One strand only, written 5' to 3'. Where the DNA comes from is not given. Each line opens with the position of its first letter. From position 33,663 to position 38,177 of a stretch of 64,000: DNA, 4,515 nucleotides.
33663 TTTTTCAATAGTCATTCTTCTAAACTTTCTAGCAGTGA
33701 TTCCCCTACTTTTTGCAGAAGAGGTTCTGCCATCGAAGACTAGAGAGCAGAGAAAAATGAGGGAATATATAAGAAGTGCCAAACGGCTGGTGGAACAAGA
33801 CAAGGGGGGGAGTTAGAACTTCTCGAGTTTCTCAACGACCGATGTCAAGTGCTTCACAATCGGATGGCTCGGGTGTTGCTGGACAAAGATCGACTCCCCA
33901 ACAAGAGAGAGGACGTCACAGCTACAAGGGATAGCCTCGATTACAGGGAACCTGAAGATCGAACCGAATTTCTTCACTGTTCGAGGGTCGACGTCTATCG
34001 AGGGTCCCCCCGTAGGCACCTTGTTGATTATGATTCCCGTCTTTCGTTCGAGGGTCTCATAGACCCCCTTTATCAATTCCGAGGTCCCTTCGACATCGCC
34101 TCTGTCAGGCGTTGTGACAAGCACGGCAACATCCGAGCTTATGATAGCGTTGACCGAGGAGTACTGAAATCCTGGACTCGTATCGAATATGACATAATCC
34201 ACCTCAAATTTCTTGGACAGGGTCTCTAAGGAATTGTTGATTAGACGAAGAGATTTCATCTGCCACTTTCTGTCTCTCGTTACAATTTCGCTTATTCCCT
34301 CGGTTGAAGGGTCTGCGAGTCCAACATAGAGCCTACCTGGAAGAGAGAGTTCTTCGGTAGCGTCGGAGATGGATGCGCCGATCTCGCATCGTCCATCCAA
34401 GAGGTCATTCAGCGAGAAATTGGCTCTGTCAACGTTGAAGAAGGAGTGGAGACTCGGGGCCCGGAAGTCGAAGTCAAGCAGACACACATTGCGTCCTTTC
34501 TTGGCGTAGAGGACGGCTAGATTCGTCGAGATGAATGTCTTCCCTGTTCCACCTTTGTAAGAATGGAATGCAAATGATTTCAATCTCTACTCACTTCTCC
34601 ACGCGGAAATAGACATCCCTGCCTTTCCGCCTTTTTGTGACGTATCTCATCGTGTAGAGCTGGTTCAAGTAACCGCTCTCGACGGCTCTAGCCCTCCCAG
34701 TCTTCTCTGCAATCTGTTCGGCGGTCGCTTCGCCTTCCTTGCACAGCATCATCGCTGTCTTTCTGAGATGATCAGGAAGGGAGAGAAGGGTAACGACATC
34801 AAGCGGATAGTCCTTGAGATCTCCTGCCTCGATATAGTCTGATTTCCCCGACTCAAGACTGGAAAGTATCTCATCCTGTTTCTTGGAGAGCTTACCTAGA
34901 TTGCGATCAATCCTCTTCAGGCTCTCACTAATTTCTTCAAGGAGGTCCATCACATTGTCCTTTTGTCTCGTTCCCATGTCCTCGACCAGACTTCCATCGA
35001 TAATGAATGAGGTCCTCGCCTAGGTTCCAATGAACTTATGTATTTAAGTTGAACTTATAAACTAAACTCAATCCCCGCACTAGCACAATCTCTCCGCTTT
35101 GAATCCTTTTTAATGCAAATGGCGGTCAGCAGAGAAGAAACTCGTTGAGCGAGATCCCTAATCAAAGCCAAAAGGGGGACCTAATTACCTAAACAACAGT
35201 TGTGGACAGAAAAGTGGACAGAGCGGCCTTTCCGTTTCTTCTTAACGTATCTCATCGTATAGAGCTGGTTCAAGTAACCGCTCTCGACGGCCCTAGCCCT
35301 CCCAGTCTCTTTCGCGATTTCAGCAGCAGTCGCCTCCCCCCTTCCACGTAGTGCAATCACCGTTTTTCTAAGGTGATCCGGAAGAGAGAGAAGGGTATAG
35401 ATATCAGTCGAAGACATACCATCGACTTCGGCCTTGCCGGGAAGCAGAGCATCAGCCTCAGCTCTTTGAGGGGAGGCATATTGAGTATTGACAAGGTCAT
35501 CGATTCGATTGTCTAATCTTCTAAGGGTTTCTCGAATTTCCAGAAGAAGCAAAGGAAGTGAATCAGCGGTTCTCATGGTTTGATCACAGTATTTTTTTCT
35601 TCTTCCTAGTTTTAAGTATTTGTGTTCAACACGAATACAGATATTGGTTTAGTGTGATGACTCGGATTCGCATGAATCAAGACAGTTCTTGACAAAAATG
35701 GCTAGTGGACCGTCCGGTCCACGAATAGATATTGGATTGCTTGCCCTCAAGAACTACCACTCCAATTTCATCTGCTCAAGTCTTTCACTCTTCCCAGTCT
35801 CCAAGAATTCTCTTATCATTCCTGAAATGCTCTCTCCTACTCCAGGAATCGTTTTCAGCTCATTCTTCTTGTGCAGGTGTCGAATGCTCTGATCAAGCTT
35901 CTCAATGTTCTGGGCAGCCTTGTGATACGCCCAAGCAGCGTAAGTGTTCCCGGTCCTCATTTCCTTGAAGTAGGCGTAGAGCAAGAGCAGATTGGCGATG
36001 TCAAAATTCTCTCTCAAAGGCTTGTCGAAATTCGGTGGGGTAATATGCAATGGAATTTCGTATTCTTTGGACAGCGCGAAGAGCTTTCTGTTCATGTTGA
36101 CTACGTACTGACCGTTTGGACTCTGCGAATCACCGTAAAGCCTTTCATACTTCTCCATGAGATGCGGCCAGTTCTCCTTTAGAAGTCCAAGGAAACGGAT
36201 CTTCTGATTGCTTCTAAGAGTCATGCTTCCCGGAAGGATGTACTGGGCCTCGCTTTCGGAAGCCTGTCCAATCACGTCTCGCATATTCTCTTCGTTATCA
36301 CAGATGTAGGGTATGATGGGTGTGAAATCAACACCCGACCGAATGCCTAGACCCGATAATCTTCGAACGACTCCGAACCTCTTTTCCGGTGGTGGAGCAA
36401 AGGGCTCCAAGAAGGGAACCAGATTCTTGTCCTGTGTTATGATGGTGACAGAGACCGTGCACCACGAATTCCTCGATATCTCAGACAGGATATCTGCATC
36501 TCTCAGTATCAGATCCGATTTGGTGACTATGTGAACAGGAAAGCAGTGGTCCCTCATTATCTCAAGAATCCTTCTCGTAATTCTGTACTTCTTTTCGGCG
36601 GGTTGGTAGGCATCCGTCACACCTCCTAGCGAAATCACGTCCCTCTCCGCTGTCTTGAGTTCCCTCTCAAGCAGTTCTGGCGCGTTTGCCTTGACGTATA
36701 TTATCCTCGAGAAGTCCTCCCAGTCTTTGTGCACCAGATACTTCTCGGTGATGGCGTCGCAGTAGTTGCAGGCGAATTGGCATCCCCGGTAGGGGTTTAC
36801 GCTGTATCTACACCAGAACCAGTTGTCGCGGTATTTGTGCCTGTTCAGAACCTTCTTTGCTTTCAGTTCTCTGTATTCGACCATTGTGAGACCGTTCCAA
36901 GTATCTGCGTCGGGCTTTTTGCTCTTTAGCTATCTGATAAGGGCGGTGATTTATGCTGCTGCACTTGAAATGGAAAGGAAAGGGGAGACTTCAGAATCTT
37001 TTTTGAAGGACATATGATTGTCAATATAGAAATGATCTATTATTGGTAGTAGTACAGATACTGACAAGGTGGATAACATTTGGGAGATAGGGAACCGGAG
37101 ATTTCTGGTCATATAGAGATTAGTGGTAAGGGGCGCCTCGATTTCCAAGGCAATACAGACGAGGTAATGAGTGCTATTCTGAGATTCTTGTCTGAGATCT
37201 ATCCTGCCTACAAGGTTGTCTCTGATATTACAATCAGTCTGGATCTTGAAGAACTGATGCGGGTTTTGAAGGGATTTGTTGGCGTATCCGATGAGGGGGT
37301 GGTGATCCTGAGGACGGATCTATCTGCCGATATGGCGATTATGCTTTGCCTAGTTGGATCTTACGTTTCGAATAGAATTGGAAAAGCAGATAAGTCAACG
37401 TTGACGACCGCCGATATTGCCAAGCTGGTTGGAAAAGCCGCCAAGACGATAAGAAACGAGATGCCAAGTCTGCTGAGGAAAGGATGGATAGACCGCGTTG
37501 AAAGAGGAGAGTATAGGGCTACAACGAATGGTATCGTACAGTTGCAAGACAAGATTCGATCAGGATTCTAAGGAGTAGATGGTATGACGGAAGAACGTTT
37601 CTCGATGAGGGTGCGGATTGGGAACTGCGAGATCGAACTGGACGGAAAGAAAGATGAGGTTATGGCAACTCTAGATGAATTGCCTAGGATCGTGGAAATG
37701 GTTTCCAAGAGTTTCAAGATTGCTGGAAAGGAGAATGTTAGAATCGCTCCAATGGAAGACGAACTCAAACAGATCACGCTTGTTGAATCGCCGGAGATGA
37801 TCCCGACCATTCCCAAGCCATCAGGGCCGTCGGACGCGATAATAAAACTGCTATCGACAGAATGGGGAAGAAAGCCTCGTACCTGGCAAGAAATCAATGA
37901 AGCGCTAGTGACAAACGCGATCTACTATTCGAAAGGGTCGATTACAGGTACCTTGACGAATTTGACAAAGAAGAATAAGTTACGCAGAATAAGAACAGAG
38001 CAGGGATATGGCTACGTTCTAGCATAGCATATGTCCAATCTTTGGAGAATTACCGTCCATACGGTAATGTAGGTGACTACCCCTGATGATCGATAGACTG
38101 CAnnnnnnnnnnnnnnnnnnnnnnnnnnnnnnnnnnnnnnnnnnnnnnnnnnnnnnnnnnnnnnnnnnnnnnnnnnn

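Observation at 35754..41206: NurA-like nuclease plus short HerA-like ATPase without Mre11/Rad50, clustered with three paralogous wHTH proteins and a radical-SAM/HhH fusion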

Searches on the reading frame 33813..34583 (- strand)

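Call 3: search_protein_families(library=pfam, proteins=[window:33813-34583:-], max_evalue=0.1)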
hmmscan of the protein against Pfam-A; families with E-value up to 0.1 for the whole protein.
window:33813-34583:- (256 aa): 9 families
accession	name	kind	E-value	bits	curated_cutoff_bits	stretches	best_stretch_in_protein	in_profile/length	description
PF13614.12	AAA_31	-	1.1e-16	61.7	27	1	1-178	1-168/177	AAA domain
PF01656.29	CbiA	-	1.5e-13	51.2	25.4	1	5-219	2-110/125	CobQ/CobB/MinD/ParA nucleotide binding domain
PF10609.15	ParA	-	6.3e-13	49.2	27.1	1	5-252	7-244/246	NUBPL iron-transfer P-loop NTPase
PF09140.17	MipZ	-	1.1e-06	28.6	20.7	1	8-55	7-54/262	ATPase MipZ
PF02374.21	ArsA_ATPase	-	0.00013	21.7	24.3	1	5-52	4-50/305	Anion-transporting ATPase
PF07015.17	VirC1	-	0.00021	21.1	24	1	1-69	1-64/231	VirC1 protein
PF06564.18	CBP_BcsQ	-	0.0005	20.1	21.3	0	1-52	1-51/234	Cellulose biosynthesis protein BcsQ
PF00142.24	Fer4_NifH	-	0.015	15.2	25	0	10-46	8-44/271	4Fe-4S iron sulfur cluster binding proteins, NifH/frxC family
PF00448.28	SRP54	-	0.067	13.3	22.7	0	12-40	11-40/196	SRP54-type protein, GTPase domain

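Call 4: search_protein_families(library=padloc, proteins=[window:33813-34583:-], max_evalue=0.1)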
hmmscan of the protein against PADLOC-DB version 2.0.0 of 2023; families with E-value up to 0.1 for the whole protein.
window:33813-34583:- (256 aa): 2 families
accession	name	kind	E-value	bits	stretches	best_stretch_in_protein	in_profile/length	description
PDLC04559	PDC-M28B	-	2.5e-05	21.5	1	3-49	130-176/438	-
PDLC04560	PDC-M28B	-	0.00028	18.4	1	6-79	19-89/327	-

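Call 5: search_protein_families(library=ncbifam, proteins=[window:33813-34583:-], max_evalue=0.01)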
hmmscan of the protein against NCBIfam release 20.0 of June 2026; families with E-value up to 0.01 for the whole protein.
window:33813-34583:- (256 aa): 21 families
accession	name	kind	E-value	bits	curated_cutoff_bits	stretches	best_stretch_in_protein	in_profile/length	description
NF047398.1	AAA_KGGVGR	domain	1.6e-20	74.2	90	1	2-172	3-187/190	KGGVGR-motif variant AAA ATPase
TIGR01969.1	minD_arch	subfamily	1.4e-18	67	201.75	1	5-246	4-223/251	cell division ATPase MinD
TIGR01007.1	eps_fam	subfamily_domain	9.8e-15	54.6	108.05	1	1-191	17-192/204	polysaccharide biosynthesis tyrosine autokinase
NF041546.1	ParA_partition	equivalog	2.1e-14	53.5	180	2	5-41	3-39/203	ParA family partition ATPase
TIGR01968.1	minD_bact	equivalog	3.5e-13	49.5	212.9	1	7-189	7-173/261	septum site-determining protein MinD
NF041136.1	MrpORP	equivalog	9.5e-13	48.1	450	1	7-55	11-59/365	iron-sulfur cluster carrier protein MrpORP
TIGR03029.1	EpsG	equivalog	4.7e-11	42.3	313.8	1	3-156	105-241/274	chain length determinant protein tyrosine kinase EpsG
NF040564.1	SCO2523_fam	equivalog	1.2e-09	37.8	200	1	7-55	6-54/305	SCO2523 family variant P-loop protein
TIGR03371.1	cellulose_yhjQ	equivalog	2.5e-08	33.7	157.85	1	1-162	1-149/246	cellulose biosynthesis protein BcsQ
TIGR03018.1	pepcterm_TyrKin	hypoth_equivalog_domain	8.3e-08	31.8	230.65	1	10-64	44-98/207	XrtA-associated tyrosine autokinase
NF007350.0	PRK09841.1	equivalog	1.1e-06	27.1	1248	1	13-75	543-604/726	tyrosine-protein kinase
TIGR03453.1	partition_RepA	equivalog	2.9e-06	26.4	348.45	0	5-49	108-151/387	plasmid partitioning protein RepA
NF008079.0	PRK10818.1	equivalog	4.3e-06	26.3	508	1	7-178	8-163/270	septum site-determining protein MinD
NF008568.0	PRK11519.1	equivalog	4.6e-06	25.1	1068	1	12-81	537-606/720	tyrosine-protein kinase Wzc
NF008669.0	PRK11670.1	equivalog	5.5e-06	25.5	348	1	5-49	111-155/369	iron-sulfur cluster carrier protein ApbC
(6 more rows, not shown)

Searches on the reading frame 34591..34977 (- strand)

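Call 3: search_protein_families(library=pfam, proteins=[window:34591-34977:-], max_evalue=0.1)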
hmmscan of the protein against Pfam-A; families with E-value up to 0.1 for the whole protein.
window:34591-34977:- (128 aa): 10 families
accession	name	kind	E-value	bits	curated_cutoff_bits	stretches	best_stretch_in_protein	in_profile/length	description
PF01978.25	TrmB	-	0.0011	19.3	25.6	1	78-125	17-64/68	Sugar-specific transcriptional regulator TrmB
PF22665.2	DUF6293_C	-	0.0024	18.7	27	1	65-126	34-90/101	DUF6293 C-terminal winged helix domain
PF01022.26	HTH_5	-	0.006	16.9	22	1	77-115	10-47/47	Bacterial regulatory protein, arsR family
PF17522.7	DUF5446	-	0.021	15.3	26.2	1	6-30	7-31/72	Family of unknown function (DUF5446)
PF14712.11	Snapin_Pallidin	-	0.023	15.6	29.6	1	12-58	7-54/89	Snapin/Pallidin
PF13551.12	HTH_29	-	0.023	15.2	28.1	1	72-97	1-26/64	Winged helix-turn helix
PF24034.1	DUF7343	-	0.043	14.1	27.6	0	75-120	10-55/62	Domain of unknown function (DUF7343)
PF17023.10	DUF5098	-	0.045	13.1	27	1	8-74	74-139/462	Domain of unknown function (DUF5098)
PF06419.17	COG6_N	-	0.048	14.2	27.4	1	6-47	28-69/114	Conserved oligomeric complex COG6, N-terminal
PF12729.13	4HB_MCP_1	-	0.097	12.7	27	0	71-110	124-165/181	Four helix bundle sensory module for signal transduction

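Call 4: search_protein_families(library=padloc, proteins=[window:34591-34977:-], max_evalue=0.1)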
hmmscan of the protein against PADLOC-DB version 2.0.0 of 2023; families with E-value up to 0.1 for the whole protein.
window:34591-34977:- (128 aa): 7 families
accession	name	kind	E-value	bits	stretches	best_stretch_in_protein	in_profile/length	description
PDLC01434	CasR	-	5e-06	24.5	1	69-123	128-181/191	"CAS-I,CAS-II,CAS-III,CAS-IV,CAS-V,CAS-VI; associated_signaling"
PDLC01268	CasR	-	8.6e-06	23.8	1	69-119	124-172/179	"CAS-I,CAS-II,CAS-III,CAS-IV,CAS-V,CAS-VI; associated_signaling"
PDLC01720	Csa3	-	2e-05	23.1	1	64-125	39-87/118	Csa3_1_CAS-I-II-III-IV-V-VI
PDLC01438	Csa3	-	0.00037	18.6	1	52-127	140-202/305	"CAS-I,CAS-II,CAS-III,CAS-IV,CAS-V,CAS-VI; associated_signaling"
PDLC01852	CARF3--CARF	-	0.0093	13.9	0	66-121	140-195/208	-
PDLC01857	CARF3--CARF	-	0.018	12.7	1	72-126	132-185/201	-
PDLC01848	CARF3--CARF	-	0.033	11.9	0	73-117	140-183/197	-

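Call 5: search_protein_families(library=ncbifam, proteins=[window:34591-34977:-], max_evalue=0.01)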
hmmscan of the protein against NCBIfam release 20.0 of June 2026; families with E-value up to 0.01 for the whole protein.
window:34591-34977:- (128 aa): 5 families
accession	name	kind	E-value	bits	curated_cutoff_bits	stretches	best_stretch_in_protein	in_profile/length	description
NF033788.1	HTH_metalloreg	subfamily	1.1e-06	28.3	55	1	75-127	17-69/77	metalloregulator ArsR/SmtB family transcription factor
NF033789.1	repress_SdpR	subfamily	1.1e-05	25.2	100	1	66-126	4-64/79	autorepressor SdpR family transcription factor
TIGR01884.1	cas_HTH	subfamily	6.2e-05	22.5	60.2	1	74-123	146-197/202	CRISPR-associated CARF protein Csa3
NF041413.1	ArsR_Rv2640c_fam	equivalog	0.0016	18.8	155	1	74-127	48-102/118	Rv2640c family ArsR-like transcriptional regulator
NF053755.1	MsvR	equivalog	0.0051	16.5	220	0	72-121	15-64/236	transcriptional factor MsvR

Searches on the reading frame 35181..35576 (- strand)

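Call 3: search_protein_families(library=pfam, proteins=[window:35181-35576:-], max_evalue=0.1)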
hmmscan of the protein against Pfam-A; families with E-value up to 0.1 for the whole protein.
window:35181-35576:- (131 aa): 6 families
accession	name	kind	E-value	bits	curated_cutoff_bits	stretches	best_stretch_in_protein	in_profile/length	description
PF09339.16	HTH_IclR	-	0.016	15.4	22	1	77-113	13-50/52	IclR helix-turn-helix domain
PF01978.25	TrmB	-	0.023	15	25.6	1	76-116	17-57/68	Sugar-specific transcriptional regulator TrmB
PF22665.2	DUF6293_C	-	0.026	15.4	27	1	88-122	54-88/101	DUF6293 C-terminal winged helix domain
PF17110.10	TFB6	-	0.038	14.2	21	1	16-89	55-125/170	Subunit 11 of the general transcription factor TFIIH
PF01022.26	HTH_5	-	0.051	13.9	22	1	75-113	10-47/47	Bacterial regulatory protein, arsR family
PF12802.13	MarR_2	-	0.085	13.5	27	0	76-115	14-54/61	MarR family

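Call 4: search_protein_families(library=padloc, proteins=[window:35181-35576:-], max_evalue=0.1)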
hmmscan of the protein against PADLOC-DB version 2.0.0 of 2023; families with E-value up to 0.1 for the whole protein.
window:35181-35576:- (131 aa): 5 families
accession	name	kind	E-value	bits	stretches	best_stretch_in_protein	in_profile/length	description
PDLC01434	CasR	-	2e-05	22.5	1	66-121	127-181/191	"CAS-I,CAS-II,CAS-III,CAS-IV,CAS-V,CAS-VI; associated_signaling"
PDLC01268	CasR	-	0.00026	19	1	66-120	123-174/179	"CAS-I,CAS-II,CAS-III,CAS-IV,CAS-V,CAS-VI; associated_signaling"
PDLC01438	Csa3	-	0.0012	17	1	25-122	107-199/305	"CAS-I,CAS-II,CAS-III,CAS-IV,CAS-V,CAS-VI; associated_signaling"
PDLC01720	Csa3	-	0.0076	14.8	1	18-123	7-87/118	Csa3_1_CAS-I-II-III-IV-V-VI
PDLC01861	CARF3--CARF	-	0.03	11.7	1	28-124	156-245/260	-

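Call 5: search_protein_families(library=ncbifam, proteins=[window:35181-35576:-], max_evalue=0.01)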
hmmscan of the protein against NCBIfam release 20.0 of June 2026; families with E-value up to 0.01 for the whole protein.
window:35181-35576:- (131 aa): 3 families
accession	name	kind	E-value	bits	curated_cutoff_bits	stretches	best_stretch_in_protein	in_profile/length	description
TIGR01884.1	cas_HTH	subfamily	1.2e-05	24.8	60.2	1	52-121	126-197/202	CRISPR-associated CARF protein Csa3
NF033789.1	repress_SdpR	subfamily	4.6e-05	23.2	100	1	64-126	4-66/79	autorepressor SdpR family transcription factor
NF033788.1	HTH_metalloreg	subfamily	0.0001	22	55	1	71-127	14-71/77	metalloregulator ArsR/SmtB family transcription factor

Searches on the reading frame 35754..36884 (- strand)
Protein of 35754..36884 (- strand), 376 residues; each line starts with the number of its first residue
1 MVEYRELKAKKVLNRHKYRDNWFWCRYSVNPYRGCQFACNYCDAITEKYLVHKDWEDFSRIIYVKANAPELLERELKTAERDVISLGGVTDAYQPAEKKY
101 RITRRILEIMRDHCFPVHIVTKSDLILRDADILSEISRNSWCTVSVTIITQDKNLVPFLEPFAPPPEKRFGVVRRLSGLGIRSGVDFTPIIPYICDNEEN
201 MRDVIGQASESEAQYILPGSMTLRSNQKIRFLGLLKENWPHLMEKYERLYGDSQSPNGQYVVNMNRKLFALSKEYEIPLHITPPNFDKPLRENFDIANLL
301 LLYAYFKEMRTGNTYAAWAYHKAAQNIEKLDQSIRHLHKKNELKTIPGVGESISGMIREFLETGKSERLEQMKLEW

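Call 3: search_protein_families(library=pfam, proteins=[window:35754-36884:-], max_evalue=0.1)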
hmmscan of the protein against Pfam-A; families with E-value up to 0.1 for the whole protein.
window:35754-36884:- (376 aa): 4 families
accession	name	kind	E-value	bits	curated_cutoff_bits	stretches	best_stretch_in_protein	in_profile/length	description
PF14716.13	HHH_8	-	6.5e-15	55.7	30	1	292-365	2-72/73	Helix-hairpin-helix domain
PF04055.27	Radical_SAM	-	2.6e-11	44.4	29.5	1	29-202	1-163/166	Radical SAM superfamily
PF07505.17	DUF5131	-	0.005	16.8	28.9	1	24-153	6-142/243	Protein of unknown function (DUF5131)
PF12826.13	HHH_2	-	0.022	15.4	27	1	323-366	15-60/64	Helix-hairpin-helix motif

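Call 4: search_protein_families(library=padloc, proteins=[window:35754-36884:-], max_evalue=0.1)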
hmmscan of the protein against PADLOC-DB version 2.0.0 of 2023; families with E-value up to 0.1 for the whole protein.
window:35754-36884:- (376 aa): 1 family
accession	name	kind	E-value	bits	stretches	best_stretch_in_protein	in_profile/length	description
PDLC04569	PDC-M30B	-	0.0017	15.9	1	24-148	8-135/241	-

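Call 5: search_protein_families(library=ncbifam, proteins=[window:35754-36884:-], max_evalue=0.01)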
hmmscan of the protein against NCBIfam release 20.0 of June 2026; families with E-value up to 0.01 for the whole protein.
window:35754-36884:- (376 aa): 6 families
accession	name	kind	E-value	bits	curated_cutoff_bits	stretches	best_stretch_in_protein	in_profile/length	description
NF038135.1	rSAM_Rv2578c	equivalog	6.2e-57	193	430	1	3-276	39-315/317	Rv2578c family radical SAM protein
NF033668.1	rSAM_PA0069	hypoth_equivalog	6.6e-55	186.5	360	1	3-241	37-274/348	PA0069 family radical SAM protein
NF038136.1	rSAM_Rv_intein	exception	4.8e-48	164.4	700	2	46-259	340-555/574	intein-containing Rv2578c family radical SAM protein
TIGR04470.1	rSAM_mob_pairB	equivalog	1.5e-32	113.1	410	1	25-282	18-259/285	radical SAM mobile pair protein B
NF006375.0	PRK08609.1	equivalog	9.3e-10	37.7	426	1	295-373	6-81/571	DNA polymerase/3'-5' exonuclease PolX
NF005928.0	PRK07945.1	equivalog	8.7e-06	25.3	250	1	303-373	10-81/337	PHP domain-containing protein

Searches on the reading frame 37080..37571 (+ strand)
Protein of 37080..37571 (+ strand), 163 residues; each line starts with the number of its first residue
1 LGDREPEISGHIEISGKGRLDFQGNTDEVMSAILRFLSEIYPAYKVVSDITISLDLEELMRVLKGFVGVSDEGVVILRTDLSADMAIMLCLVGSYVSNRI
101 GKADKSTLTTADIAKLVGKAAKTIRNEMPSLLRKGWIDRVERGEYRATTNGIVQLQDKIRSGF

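Call 3: search_protein_families(library=pfam, proteins=[window:37080-37571:+], max_evalue=0.1)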
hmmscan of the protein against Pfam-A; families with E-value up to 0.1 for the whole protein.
window:37080-37571:+ (163 aa): 5 families
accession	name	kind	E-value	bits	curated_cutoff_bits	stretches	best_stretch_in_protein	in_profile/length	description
PF13338.12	AbiEi_4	-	0.00038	20.9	25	1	106-146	12-47/49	Transcriptional regulator, AbiEi antitoxin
PF25213.1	HVO_A0261_N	-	0.0053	17.1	35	1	106-153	23-69/86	HVO_A0261 N-terminal domain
PF05491.19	RuvB_C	-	0.03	14.7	24.7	1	111-153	27-69/72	RuvB C-terminal winged helix domain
PF03444.21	HrcA_DNA-bdg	-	0.054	13.6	21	1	104-148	20-66/79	Winged helix-turn-helix transcription repressor, HrcA DNA-binding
PF01978.25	TrmB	-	0.055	13.8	25.6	0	106-143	21-58/68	Sugar-specific transcriptional regulator TrmB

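Call 4: search_protein_families(library=padloc, proteins=[window:37080-37571:+], max_evalue=0.1)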
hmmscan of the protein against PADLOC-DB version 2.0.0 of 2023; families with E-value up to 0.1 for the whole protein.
window:37080-37571:+ (163 aa): 10 families
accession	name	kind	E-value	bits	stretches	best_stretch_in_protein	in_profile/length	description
PDLC02267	AbiEi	-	6.3e-06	23.8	1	98-147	11-60/252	AbiEi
PDLC01879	CARF3--CARF_TM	-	6.9e-06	23.9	1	105-155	168-217/222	-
PDLC01044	Csa3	-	4.4e-05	21.5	1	105-153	147-192/194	Type I-A associated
PDLC02276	AbiEi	-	0.00027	18.5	1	103-145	13-54/270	AbiEi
PDLC01850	CARF3--CARF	-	0.00044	18.2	1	105-151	157-204/209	-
PDLC01434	CasR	-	0.0017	16.3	1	111-149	145-183/191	"CAS-I,CAS-II,CAS-III,CAS-IV,CAS-V,CAS-VI; associated_signaling"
PDLC02287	AbiEi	-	0.008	13.8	1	108-147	13-51/253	AbiEi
PDLC02232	AbiEi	-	0.0086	14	1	100-147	13-60/177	AbiEi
PDLC04133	mad1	-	0.011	14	1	104-126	2-24/60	mads_1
PDLC01268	CasR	-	0.015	13.3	1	111-147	141-176/179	"CAS-I,CAS-II,CAS-III,CAS-IV,CAS-V,CAS-VI; associated_signaling"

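Call 5: search_protein_families(library=ncbifam, proteins=[window:37080-37571:+], max_evalue=0.01)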
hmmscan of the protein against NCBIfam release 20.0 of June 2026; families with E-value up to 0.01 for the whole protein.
window:37080-37571:+ (163 aa): 0 families

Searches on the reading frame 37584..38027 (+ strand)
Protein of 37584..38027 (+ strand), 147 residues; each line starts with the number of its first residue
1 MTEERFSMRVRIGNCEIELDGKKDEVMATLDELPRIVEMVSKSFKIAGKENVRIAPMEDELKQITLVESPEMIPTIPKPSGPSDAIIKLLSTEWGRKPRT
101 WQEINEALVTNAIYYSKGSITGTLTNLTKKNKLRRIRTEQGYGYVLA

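Call 3: search_protein_families(library=pfam, proteins=[window:37584-38027:+], max_evalue=0.1)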
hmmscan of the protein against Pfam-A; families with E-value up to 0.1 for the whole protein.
window:37584-38027:+ (147 aa): 1 family
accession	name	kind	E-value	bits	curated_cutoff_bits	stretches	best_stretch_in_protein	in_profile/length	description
PF03965.22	Penicillinase_R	-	0.039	14.7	22.6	1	93-144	12-62/115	Penicillinase repressor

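Call 4: search_protein_families(library=padloc, proteins=[window:37584-38027:+], max_evalue=0.1)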
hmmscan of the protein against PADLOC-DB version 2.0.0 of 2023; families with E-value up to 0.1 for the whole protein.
window:37584-38027:+ (147 aa): 0 families

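Call 5: search_protein_families(library=ncbifam, proteins=[window:37584-38027:+], max_evalue=0.01)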
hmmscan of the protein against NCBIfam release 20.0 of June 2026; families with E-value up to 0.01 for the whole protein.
window:37584-38027:+ (147 aa): 0 families
